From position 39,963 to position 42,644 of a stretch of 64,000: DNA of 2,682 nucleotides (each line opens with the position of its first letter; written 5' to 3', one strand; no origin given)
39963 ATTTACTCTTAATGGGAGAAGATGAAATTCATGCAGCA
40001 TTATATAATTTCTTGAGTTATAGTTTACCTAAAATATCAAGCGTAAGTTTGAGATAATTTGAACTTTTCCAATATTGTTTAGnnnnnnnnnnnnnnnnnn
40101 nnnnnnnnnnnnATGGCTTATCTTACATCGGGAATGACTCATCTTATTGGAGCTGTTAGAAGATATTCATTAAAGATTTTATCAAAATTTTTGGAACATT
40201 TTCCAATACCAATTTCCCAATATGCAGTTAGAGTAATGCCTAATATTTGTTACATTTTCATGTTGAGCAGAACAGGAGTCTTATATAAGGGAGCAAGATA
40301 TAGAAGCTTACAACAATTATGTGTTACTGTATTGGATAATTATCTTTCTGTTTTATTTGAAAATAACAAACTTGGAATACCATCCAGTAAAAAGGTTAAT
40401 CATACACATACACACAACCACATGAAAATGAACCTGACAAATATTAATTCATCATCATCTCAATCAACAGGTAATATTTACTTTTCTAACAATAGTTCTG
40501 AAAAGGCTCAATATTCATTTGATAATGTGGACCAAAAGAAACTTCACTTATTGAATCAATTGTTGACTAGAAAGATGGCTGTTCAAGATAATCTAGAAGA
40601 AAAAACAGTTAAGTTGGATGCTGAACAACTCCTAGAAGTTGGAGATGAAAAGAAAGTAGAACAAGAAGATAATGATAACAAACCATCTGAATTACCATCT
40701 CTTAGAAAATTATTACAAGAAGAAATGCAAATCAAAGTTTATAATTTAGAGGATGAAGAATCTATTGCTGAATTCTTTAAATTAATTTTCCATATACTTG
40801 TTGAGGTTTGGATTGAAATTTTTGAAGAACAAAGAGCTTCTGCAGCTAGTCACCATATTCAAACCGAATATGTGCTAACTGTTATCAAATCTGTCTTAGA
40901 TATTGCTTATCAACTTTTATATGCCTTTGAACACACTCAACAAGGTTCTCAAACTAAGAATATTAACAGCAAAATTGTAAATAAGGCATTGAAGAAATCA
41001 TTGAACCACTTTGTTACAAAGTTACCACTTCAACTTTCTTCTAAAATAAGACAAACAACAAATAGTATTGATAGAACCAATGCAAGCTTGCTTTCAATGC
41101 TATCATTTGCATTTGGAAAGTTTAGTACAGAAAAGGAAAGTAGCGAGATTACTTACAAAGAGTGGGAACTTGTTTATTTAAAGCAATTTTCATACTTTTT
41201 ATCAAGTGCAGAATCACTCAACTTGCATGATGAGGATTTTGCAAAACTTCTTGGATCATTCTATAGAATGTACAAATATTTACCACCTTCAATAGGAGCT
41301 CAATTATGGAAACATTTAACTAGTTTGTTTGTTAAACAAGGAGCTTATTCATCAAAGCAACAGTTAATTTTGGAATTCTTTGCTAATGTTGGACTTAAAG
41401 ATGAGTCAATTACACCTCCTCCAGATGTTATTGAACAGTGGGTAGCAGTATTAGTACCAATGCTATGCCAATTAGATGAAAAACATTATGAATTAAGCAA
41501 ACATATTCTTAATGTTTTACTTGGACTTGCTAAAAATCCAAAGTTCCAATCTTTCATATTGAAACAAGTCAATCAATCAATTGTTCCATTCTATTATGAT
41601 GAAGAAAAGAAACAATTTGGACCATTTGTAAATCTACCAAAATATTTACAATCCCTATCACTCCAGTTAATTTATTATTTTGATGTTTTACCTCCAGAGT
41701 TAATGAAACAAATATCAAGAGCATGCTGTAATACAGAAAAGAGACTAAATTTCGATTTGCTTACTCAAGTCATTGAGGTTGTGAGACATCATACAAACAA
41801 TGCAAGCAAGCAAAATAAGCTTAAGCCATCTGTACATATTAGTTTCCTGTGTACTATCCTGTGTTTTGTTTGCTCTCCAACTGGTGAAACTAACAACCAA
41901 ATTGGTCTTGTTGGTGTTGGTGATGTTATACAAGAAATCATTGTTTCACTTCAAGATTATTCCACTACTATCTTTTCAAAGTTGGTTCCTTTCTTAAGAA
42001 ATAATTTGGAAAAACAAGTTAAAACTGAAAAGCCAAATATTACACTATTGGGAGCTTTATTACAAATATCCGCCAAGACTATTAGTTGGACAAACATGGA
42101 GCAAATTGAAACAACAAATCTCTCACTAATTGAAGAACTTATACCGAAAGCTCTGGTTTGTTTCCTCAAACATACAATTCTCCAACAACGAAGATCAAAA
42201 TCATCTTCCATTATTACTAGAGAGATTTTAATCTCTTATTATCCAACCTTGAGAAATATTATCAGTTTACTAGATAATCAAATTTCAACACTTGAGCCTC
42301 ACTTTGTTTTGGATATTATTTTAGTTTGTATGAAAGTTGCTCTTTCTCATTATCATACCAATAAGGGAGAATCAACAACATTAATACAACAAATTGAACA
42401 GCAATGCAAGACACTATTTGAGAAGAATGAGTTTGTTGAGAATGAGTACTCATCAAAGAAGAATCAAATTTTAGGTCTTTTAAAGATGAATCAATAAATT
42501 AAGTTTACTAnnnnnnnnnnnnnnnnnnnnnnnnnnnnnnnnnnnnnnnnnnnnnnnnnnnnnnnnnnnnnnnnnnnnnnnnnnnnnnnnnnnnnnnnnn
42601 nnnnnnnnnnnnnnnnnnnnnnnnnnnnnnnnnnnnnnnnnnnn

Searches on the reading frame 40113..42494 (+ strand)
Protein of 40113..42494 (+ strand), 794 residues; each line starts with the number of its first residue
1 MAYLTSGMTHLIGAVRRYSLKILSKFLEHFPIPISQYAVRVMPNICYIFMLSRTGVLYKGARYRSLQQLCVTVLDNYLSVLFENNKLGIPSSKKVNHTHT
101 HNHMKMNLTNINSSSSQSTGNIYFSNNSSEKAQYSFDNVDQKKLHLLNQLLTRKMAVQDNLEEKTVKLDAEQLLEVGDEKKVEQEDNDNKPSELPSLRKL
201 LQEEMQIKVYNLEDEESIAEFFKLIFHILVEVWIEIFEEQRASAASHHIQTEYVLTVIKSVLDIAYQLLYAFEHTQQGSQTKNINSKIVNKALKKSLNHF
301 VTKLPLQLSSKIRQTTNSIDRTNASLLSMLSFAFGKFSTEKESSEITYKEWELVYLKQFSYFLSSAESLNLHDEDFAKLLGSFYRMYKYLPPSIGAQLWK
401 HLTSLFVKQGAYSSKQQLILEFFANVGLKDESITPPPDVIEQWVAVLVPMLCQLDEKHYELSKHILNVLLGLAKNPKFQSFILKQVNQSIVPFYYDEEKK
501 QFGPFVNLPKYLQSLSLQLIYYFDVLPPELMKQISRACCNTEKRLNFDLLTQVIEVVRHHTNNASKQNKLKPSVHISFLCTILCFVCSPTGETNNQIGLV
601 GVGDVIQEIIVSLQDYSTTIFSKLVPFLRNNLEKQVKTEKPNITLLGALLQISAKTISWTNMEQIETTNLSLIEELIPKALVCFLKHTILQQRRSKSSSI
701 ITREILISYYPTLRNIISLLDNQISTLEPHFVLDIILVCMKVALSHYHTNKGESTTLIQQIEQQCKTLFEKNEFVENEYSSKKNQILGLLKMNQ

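Call 29: search_protein_families(library=pfam, proteins=[window:40113-42494:+], max_evalue=0.00001)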
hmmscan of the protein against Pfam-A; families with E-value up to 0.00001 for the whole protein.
window:40113-42494:+ (794 aa): 2 families
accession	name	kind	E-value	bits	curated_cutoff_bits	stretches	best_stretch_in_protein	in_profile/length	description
PF25781.1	TPR_TEX10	-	3.8e-16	59.4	27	1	439-584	1-143/370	TEX10-like, TPR repeats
PF12333.14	Ipi1_N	-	3.7e-07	31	24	1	2-49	12-60/100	Rix1 complex component involved in 60S ribosome maturation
